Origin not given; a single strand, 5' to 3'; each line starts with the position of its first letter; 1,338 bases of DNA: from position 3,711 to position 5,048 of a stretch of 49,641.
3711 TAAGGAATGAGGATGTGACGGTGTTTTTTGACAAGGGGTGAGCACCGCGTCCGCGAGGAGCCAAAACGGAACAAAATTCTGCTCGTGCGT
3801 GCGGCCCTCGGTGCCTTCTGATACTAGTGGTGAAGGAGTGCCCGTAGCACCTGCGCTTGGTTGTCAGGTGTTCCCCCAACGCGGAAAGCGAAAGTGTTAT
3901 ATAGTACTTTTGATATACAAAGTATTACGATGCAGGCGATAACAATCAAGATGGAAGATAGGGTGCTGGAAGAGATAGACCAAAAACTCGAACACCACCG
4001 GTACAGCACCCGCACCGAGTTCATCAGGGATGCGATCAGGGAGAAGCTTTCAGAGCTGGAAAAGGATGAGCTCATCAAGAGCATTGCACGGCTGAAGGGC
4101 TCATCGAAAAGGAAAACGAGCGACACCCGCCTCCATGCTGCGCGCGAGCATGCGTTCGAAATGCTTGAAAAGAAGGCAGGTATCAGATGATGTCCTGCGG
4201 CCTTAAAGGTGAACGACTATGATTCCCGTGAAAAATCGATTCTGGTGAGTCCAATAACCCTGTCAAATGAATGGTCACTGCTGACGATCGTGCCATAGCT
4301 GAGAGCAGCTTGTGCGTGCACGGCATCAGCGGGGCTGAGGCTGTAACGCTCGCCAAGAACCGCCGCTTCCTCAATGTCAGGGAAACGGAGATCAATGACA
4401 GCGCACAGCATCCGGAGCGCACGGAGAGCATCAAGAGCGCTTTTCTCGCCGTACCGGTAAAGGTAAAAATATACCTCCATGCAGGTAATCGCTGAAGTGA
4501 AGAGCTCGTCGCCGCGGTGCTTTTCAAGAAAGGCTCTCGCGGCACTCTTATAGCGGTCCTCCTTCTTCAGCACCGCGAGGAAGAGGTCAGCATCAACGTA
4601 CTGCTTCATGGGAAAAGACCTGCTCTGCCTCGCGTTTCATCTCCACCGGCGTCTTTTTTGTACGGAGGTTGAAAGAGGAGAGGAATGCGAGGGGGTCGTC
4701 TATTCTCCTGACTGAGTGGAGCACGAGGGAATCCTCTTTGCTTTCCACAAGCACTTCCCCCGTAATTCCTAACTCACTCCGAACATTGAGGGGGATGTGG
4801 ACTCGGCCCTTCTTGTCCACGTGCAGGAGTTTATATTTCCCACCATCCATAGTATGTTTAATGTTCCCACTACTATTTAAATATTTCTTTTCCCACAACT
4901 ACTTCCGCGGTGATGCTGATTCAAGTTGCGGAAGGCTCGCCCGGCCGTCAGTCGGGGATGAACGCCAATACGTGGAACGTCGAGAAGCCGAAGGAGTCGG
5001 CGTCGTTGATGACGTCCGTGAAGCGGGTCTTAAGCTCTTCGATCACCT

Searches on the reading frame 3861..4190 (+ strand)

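Call 79: search_protein_families(library=pfam, proteins=[window:3861-4190:+], max_evalue=0.001)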
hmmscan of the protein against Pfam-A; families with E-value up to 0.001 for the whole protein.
window:3861-4190:+ (109 aa): 2 families
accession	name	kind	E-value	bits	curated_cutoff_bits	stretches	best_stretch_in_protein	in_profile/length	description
PF17723.7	RHH_8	-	6.8e-06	26.6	25.4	1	26-77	5-55/119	Ribbon-Helix-Helix transcriptional regulator family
PF01402.27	RHH_1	-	5.6e-05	23.4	20.5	1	27-63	2-37/39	Ribbon-helix-helix protein, copG family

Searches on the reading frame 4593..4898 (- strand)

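Call 79: search_protein_families(library=pfam, proteins=[window:4593-4898:-], max_evalue=0.001)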
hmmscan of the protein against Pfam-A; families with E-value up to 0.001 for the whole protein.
window:4593-4898:- (101 aa): 1 family
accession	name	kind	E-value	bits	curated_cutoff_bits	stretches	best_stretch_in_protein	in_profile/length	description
PF02381.23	MraZ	-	5.8e-05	23.4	23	1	25-80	8-63/72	MraZ protein, putative antitoxin-like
